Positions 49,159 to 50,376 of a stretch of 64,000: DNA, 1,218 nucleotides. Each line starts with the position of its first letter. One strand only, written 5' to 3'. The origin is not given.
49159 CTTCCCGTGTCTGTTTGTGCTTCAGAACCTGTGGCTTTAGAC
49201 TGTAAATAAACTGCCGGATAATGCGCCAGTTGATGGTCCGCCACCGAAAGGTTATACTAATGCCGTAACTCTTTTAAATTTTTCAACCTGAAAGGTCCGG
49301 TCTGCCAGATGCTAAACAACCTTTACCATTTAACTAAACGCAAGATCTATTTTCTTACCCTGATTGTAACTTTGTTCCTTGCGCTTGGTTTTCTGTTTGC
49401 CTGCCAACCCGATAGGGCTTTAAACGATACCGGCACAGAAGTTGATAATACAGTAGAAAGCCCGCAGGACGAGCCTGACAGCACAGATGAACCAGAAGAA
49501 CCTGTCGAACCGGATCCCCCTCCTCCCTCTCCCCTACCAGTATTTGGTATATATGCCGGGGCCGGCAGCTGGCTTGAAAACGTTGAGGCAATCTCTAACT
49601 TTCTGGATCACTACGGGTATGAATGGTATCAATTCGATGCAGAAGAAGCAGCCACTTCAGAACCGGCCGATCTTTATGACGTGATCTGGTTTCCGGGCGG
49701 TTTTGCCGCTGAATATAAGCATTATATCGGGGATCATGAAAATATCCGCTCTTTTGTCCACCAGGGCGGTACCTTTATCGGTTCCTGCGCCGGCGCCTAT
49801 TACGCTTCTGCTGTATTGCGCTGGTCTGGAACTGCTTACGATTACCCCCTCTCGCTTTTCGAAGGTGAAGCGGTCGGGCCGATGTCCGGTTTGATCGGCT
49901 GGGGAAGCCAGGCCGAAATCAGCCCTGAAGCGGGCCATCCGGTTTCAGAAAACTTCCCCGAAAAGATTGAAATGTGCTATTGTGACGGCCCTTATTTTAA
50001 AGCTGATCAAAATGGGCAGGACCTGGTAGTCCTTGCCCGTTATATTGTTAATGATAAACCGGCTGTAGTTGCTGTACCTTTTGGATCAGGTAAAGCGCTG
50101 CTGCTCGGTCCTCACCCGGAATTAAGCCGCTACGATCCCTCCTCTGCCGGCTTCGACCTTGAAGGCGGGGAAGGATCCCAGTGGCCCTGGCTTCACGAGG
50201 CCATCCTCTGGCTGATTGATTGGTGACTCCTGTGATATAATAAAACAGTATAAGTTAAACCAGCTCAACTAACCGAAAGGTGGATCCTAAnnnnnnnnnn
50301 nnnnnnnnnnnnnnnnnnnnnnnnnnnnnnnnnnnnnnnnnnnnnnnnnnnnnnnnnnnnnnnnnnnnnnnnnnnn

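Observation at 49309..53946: Lipoprotein - CapA - GT4 glycosyltransferase - PurM-like gene cluster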

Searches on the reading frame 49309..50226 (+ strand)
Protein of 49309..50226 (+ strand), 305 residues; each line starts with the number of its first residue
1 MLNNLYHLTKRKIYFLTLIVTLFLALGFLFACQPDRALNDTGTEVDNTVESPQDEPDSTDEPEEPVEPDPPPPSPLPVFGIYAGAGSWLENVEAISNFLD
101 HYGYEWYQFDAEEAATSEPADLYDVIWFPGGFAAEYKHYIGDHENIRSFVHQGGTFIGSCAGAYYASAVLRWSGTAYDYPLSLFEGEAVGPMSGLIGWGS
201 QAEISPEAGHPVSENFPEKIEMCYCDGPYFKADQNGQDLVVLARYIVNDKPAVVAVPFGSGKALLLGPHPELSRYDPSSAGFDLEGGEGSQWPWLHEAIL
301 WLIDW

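Call 4: search_protein_families(library=pfam, proteins=[window:49309-50226:+], max_evalue=0.01)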
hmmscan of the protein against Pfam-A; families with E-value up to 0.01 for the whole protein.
window:49309-50226:+ (305 aa): 1 family
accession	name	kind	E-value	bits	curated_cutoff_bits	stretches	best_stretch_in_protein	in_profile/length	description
PF09825.15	BPL_N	-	3.7e-19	69.1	24.2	1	81-274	5-223/283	Biotin-protein ligase, N terminal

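Call 5: search_protein_families(library=ncbifam, proteins=[window:49309-50226:+], max_evalue=0.01)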
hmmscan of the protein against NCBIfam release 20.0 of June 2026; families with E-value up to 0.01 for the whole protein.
window:49309-50226:+ (305 aa): 0 families

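Call 26: search_solved_structures(query=window:49309-50226:+, max_evalue=1, show_alignments=2)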
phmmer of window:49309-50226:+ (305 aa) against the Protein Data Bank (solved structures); distinct sequences matched with E-value up to 1: 3.
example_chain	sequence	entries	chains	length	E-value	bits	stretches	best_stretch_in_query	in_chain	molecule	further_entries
6taf_A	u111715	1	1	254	0.87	11.9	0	16-77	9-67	SLT domain-containing protein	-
6ta9_A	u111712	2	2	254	0.87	11.9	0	16-77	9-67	SLT domain-containing protein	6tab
6tad_A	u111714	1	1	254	0.87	11.9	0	16-77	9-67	SLT domain-containing protein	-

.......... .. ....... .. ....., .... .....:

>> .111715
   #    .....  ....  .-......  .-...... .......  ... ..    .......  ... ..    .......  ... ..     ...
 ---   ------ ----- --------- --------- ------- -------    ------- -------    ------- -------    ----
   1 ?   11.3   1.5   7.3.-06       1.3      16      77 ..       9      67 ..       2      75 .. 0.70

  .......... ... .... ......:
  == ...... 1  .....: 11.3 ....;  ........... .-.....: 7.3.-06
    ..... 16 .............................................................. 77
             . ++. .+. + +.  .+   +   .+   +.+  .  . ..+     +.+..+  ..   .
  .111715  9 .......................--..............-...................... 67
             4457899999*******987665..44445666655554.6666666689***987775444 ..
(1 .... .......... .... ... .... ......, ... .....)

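Call 47: find_homologous_proteins(query=window:49309-50226:+, max_evalue=0.00001)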
Query window:49309-50226:+ (305 aa): 174 proteins with E <= 0.00001 among 2950 candidates; the best 120 are listed.
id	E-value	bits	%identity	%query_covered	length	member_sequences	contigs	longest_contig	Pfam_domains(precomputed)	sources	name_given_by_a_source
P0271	4.3e-209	712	99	100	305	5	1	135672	PF09825.16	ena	-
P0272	1.4e-88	315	49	90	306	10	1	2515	PF09825.16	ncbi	-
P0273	1.9e-88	315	51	89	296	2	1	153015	PF09825.16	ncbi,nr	ncbi:MAG: BPL-N domain-containing protein [Bacillota bacterium]|nr:BPL-N domain-containing protein [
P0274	6.1e-88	313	47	97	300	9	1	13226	PF09825.16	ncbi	-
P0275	8.4e-88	313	51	86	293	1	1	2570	PF09825.16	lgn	-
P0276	6.6e-87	310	48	96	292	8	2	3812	PF09825.16,PF06283.18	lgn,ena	-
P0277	1.1e-86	309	52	82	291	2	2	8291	PF09825.16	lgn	-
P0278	3.9e-86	307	46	98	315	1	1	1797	PF09825.16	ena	-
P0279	4.7e-86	307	48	98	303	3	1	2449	PF09825.16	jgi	jgi:glutamine amidotransferase-like uncharacterized protein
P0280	9.8e-86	306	48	97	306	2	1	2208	PF09825.16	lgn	-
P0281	2.9e-85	304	49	86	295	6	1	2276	PF09825.16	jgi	-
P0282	1.7e-84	302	48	97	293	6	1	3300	PF09825.16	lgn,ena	-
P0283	3.2e-84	301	52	85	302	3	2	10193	PF09825.16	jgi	-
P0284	4.1e-84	301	47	98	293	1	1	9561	PF09825.16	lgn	-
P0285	4.7e-84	300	47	95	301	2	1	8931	PF09825.16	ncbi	-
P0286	1.5e-83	299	47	96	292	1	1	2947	PF09825.16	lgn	-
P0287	1.6e-83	299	48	98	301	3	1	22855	PF09825.16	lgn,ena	-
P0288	3.4e-83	298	51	85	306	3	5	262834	PF09825.16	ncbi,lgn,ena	-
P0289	3.7e-83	298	53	84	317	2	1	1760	PF09825.16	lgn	-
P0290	5.0e-83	297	47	98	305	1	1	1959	PF09825.16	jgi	-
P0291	5.7e-83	297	47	97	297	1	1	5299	PF09825.16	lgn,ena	-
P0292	6.1e-83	297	53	81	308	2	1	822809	PF09825.16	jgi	jgi:glutamine amidotransferase-like uncharacterized protein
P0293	7.0e-83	297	46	97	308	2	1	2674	PF09825.16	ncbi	ncbi:MAG: BPL-N domain-containing protein [Dethiobacteria bacterium]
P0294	7.0e-83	297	48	88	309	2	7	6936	PF09825.16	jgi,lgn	-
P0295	1.2e-82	296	47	97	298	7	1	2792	PF09825.16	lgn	-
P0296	1.6e-82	295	46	97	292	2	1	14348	PF09825.16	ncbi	ncbi:MAG: BPL-N domain-containing protein [Bacillota bacterium]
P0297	2.5e-82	295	56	78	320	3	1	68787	PF09825.16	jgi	-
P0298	5.9e-82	294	48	92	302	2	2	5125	PF09825.16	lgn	-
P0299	8.9e-82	293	46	96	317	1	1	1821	PF09825.16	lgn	-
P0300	9.7e-82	293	48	96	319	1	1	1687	PF09825.16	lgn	-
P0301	1.7e-81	292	50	88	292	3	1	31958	PF09825.16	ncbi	-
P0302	2.0e-81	292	47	95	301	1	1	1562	PF09825.16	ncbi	-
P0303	5.0e-81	291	47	97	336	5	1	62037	PF09825.16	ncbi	-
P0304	5.5e-81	290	47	98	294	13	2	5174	PF09825.16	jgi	jgi:glutamine amidotransferase-like uncharacterized protein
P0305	1.5e-80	289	51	82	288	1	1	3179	PF09825.16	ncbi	-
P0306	2.1e-80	288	47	95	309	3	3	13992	PF09825.16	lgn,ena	-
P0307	2.5e-80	288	51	85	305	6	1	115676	PF09825.16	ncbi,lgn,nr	ncbi:MAG: BPL-N domain-containing protein [Bacillota bacterium]|nr:BPL-N domain-containing protein [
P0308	3.3e-80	288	46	97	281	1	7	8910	PF09825.16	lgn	-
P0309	9.0e-80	286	51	74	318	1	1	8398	PF09825.16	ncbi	-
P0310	9.0e-79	283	46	89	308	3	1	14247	PF09825.16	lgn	-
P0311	1.0e-78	283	52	74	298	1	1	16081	PF09825.16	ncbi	-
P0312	1.1e-78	283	46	88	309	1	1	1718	PF09825.16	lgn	-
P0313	1.6e-78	282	42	99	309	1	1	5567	PF09825.16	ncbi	-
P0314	1.9e-78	282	57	74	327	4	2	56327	PF09825.16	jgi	-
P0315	3.1e-78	281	47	86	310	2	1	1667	PF09825.16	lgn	-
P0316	7.8e-78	280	43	100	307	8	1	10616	PF09825.16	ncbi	-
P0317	8.8e-78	280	44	98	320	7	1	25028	PF09825.16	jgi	-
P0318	1.3e-77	279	44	97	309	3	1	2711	PF09825.16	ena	-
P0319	3.8e-77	278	50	78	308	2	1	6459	PF09825.16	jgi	-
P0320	5.4e-77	277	49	87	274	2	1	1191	PF09825.16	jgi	-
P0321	7.9e-77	277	47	87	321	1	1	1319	PF09825.16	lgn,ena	-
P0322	1.3e-76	276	49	90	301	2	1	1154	PF09825.16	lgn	-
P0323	1.4e-76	276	46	84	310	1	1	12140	PF09825.16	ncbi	-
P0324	3.6e-76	275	43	100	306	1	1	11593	PF09825.16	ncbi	-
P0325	7.0e-76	274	45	87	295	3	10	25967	PF07685.21,PF09825.16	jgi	jgi:glutamine amidotransferase-like uncharacterized protein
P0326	8.2e-76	273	51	78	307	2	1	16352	PF09825.16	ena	-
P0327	1.5e-75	272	44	97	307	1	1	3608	PF09825.16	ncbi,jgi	-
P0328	4.3e-75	271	54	74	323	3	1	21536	PF09825.16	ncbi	-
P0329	5.2e-75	271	43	97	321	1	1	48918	PF09825.16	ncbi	ncbi:MAG: BPL-N domain-containing protein [Bacillota bacterium]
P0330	7.3e-75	270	46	89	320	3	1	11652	PF09825.16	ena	-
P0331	8.8e-75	270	46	85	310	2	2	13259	PF09825.16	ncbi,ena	-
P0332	9.2e-75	270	45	89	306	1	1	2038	PF09825.16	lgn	-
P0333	9.6e-75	270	49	78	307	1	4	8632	PF09825.16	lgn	-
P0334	2.5e-74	269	52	74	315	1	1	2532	PF09825.16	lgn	-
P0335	3.5e-74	268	49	83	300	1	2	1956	PF09825.16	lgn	-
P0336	5.9e-74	267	48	78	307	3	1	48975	PF09825.16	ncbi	-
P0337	1.8e-73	266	41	96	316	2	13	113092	PF09825.16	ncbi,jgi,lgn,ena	-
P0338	2.3e-73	265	47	88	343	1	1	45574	PF09825.16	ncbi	-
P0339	4.4e-73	264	42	97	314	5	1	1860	PF09825.16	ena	-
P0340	4.7e-73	264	41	97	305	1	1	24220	PF09825.16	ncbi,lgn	-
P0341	1.1e-72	263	43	95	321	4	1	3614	PF09825.16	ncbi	-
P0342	1.4e-72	263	43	85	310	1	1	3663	PF09825.16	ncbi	-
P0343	3.4e-72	262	42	90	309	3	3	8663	PF09825.16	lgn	-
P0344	5.2e-72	261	42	95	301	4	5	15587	PF07685.21,PF09825.16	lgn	-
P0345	6.0e-72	261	49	76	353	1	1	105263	PF09825.16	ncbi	-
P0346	2.3e-71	259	45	95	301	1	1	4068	PF09825.16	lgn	-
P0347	1.5e-69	253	48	74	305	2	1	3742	PF07685.21,PF09825.16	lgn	-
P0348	1.6e-69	253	51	74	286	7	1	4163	PF09825.16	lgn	-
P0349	4.4e-69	251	48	74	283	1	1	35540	PF09825.16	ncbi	ncbi:MAG: BPL-N domain-containing protein [Bacillota bacterium]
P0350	1.0e-68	250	45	81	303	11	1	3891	PF09825.16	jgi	-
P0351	1.1e-68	250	49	75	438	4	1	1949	PF09825.16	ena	-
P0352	4.4e-68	248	42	87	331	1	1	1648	PF09825.16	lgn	-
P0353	5.5e-68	248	43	99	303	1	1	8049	PF09825.16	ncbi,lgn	-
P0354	8.6e-68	247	48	76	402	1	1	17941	PF09825.16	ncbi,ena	-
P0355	1.2e-67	247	42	90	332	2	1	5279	PF09825.16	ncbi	-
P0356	1.5e-67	246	48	74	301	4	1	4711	PF09825.16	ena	-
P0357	2.8e-67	245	41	94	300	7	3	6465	PF09825.16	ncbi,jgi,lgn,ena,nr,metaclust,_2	ncbi:MAG: hypothetical protein GX044_05725 [Firmicutes bacterium]|jgi:glutamine amidotransferase-lik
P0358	3.5e-67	245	40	98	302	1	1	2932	PF09825.16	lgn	-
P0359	4.3e-67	245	44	84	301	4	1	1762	PF09825.16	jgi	jgi:glutamine amidotransferase-like uncharacterized protein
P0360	1.0e-66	243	43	96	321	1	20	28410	PF09825.16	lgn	-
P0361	2.0e-66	243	47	79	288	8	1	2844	PF09825.16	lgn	-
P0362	2.7e-66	242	45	82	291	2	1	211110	PF09825.16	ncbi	-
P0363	3.2e-66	242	39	97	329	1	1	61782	PF09825.16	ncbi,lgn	-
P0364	3.5e-66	242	41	95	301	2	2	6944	PF09825.16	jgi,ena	-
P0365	5.0e-66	241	50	76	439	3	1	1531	PF09825.16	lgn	-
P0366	7.2e-66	241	40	95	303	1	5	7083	PF09825.16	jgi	jgi:glutamine amidotransferase-like uncharacterized protein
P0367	8.7e-66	240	50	76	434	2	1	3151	PF09825.16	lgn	-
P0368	1.1e-65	240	50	74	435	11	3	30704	PF09825.16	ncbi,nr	ncbi:MAG TPA: BPL-N domain-containing protein, partial [Bacillota bacterium]|nr:BPL-N domain-contain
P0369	1.3e-65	240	43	96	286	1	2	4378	PF09825.16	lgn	-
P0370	1.1e-64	237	42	95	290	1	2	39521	PF09825.16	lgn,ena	-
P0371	2.0e-64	236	40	96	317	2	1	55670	PF09825.16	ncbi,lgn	-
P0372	1.1e-63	234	46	79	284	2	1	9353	PF09825.16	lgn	-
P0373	1.3e-63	233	45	89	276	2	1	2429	PF09825.16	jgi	jgi:glutamine amidotransferase-like uncharacterized protein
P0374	2.1e-63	233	37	100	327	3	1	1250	PF09825.16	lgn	-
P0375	5.9e-63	231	41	97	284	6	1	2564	PF09825.16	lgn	-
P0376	1.5e-62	230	45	83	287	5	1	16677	PF09825.16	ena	-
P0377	3.1e-62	229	42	83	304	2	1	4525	PF09825.16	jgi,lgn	-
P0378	3.2e-62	229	44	84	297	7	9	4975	PF09825.16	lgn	-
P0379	3.3e-62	229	47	85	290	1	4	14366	PF09825.16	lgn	-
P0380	4.0e-62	228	47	78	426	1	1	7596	PF09825.16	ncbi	ncbi:MAG: BPL-N domain-containing protein [Bacillota bacterium]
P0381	8.2e-62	227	42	96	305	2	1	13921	PF09825.16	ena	-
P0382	9.7e-62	227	49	76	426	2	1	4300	PF09825.16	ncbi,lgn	ncbi:MAG: BPL-N domain-containing protein [Clostridia bacterium]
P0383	2.0e-61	226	46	77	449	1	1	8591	PF09825.16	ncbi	ncbi:MAG: BPL-N domain-containing protein [Bacillota bacterium]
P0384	2.1e-61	226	45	83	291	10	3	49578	PF09825.16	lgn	-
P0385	7.3e-61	224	39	98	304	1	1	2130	PF09825.16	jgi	-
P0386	1.3e-60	223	46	81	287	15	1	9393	PF09825.16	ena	-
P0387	1.3e-60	223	39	97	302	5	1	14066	PF09825.16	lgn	-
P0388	1.3e-60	223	37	99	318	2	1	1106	PF09825.16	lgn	-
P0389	9.2e-60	221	45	79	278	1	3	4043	PF09825.16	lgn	-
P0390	1.2e-59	220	39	89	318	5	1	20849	PF09825.16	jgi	-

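Call 48: find_encoding_contigs(protein=P0273, flank=6000, max_places=1)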
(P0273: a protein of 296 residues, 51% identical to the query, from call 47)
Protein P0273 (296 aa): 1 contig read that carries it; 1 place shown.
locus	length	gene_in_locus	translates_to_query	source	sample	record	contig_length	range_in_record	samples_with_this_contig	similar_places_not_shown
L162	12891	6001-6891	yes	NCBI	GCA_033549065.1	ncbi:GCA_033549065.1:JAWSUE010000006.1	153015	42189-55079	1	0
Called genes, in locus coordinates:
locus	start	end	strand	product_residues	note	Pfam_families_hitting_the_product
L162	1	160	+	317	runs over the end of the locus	PF01745:IPT, PF01715:IPPT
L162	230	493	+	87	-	PF17209:Hfq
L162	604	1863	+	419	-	PF13167:GTP-bdg_N, PF16360:GTP-bdg_M, PF00350:Dynamin_N (faint), PF01926:MMR_HSR1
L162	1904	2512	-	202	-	PF01726:LexA_DNA_bind, PF12802:MarR_2 (weak), PF00717:Peptidase_S24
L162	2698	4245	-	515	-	PF00682:HMGL-like, PF22617:HCS_D2, PF08502:LeuA_dimer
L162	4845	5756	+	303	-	PF00589:Phage_integrase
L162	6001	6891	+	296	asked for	PF09825:BPL_N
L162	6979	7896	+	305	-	PF00892:EamA, PF03151:TPT, PF00892:EamA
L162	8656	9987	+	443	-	PF09587:PGA_cap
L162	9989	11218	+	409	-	PF13439:Glyco_transf_4, PF13579:Glyco_trans_4_4, PF00534:Glycos_transf_1, PF13692:Glyco_trans_1_4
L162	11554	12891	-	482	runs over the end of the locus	PF00749:tRNA-synt_1c, PF19269:Anticodon_2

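Call 49: find_encoding_contigs(protein=P0292, flank=6000, max_places=1)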
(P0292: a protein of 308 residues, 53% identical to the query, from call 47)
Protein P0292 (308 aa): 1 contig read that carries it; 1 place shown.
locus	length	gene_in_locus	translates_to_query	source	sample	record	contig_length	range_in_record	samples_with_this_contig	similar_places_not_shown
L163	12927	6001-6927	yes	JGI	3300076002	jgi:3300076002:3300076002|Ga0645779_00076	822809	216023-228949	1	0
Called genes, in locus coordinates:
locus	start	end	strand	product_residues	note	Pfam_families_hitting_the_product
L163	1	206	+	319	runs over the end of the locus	PF01745:IPT (weak), PF01715:IPPT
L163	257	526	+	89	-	PF17209:Hfq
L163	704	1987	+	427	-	PF13167:GTP-bdg_N, PF02492:cobW (faint), PF16360:GTP-bdg_M, PF03193:RsgA_GTPase (faint), PF01926:MMR_HSR1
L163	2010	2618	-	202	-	PF01726:LexA_DNA_bind, PF00717:Peptidase_S24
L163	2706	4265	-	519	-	PF00682:HMGL-like, PF22617:HCS_D2, PF08502:LeuA_dimer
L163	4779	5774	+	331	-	PF00589:Phage_integrase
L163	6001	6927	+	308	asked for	PF09825:BPL_N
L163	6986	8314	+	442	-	PF09587:PGA_cap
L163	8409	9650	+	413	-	PF13477:Glyco_trans_4_2 (weak), PF13439:Glyco_transf_4, PF13579:Glyco_trans_4_4, PF20706:GT4-conflict, PF00534:Glycos_transf_1, PF13692:Glyco_trans_1_4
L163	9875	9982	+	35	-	-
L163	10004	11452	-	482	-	PF00749:tRNA-synt_1c, PF19269:Anticodon_2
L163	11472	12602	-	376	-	PF03977:OAD_beta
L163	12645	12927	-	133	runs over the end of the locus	PF25919:BSH_CusB (faint), PF25997:BSH_YhbJ (faint), PF25917:BSH_RND, PF25973:BSH_CzcB (faint), PF00364:Biotin_lipoyl, PF25984:BSH_YknX (faint)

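Call 50: find_encoding_contigs(protein=P0337, flank=6000, max_places=1)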
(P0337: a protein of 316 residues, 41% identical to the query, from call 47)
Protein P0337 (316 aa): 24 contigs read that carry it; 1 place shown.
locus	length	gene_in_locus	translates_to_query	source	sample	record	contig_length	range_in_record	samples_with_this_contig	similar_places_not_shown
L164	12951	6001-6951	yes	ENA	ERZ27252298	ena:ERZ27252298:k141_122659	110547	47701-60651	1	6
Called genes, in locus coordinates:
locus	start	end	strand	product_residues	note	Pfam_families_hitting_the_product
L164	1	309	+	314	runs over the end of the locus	PF01745:IPT (weak), PF01715:IPPT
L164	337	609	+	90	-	PF17209:Hfq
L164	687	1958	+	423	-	PF13167:GTP-bdg_N, PF16360:GTP-bdg_M, PF03193:RsgA_GTPase (faint), PF01926:MMR_HSR1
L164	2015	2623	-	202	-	PF01726:LexA_DNA_bind, PF12802:MarR_2 (weak), PF00717:Peptidase_S24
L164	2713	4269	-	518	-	PF00682:HMGL-like, PF22617:HCS_D2, PF08502:LeuA_dimer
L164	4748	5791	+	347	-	PF00589:Phage_integrase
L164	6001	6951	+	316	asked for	PF09825:BPL_N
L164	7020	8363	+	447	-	PF09587:PGA_cap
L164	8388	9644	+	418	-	PF13439:Glyco_transf_4, PF13579:Glyco_trans_4_4, PF00534:Glycos_transf_1, PF13692:Glyco_trans_1_4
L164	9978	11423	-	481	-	PF00749:tRNA-synt_1c, PF19269:Anticodon_2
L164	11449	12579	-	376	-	PF03977:OAD_beta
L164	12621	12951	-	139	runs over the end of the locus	PF25984:BSH_YknX (faint), PF25973:BSH_CzcB (faint), PF25917:BSH_RND, PF00364:Biotin_lipoyl, PF25919:BSH_CusB (weak)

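Call 51: find_encoding_contigs(protein=P0362, flank=6000, max_places=1)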
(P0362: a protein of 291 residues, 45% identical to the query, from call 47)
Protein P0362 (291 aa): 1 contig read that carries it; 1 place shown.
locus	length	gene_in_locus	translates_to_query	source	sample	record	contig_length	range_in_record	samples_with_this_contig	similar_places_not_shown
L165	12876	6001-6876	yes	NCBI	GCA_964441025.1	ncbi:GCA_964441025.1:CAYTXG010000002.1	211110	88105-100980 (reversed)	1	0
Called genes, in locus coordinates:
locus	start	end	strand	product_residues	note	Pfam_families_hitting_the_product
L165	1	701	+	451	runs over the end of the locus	PF00850:Hist_deacetyl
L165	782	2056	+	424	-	PF13167:GTP-bdg_N, PF16360:GTP-bdg_M, PF01926:MMR_HSR1, PF00350:Dynamin_N (faint)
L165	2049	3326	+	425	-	PF06838:Met_gamma_lyase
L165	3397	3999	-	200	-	PF01726:LexA_DNA_bind, PF12802:MarR_2 (weak), PF09339:HTH_IclR (weak), PF00717:Peptidase_S24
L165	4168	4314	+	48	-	-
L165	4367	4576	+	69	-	PF01546:Peptidase_M20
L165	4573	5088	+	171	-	PF07687:M20_dimer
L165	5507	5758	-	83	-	-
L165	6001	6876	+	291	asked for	PF09825:BPL_N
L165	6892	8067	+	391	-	PF13439:Glyco_transf_4, PF13579:Glyco_trans_4_4, PF20706:GT4-conflict (weak), PF00534:Glycos_transf_1, PF13692:Glyco_trans_1_4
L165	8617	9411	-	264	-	PF00005:ABC_tran, PF02463:SMC_N (faint), PF13304:AAA_21 (faint)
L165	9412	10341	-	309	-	PF02653:BPD_transp_2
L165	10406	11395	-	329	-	PF04392:ABC_sub_bind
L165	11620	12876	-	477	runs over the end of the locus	PF00749:tRNA-synt_1c, PF19269:Anticodon_2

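Call 55: search_protein_families(library=padloc, proteins=[window:49309-50226:+], max_evalue=0.001)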
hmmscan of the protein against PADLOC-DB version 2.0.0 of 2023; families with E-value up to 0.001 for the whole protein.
window:49309-50226:+ (305 aa): 0 families
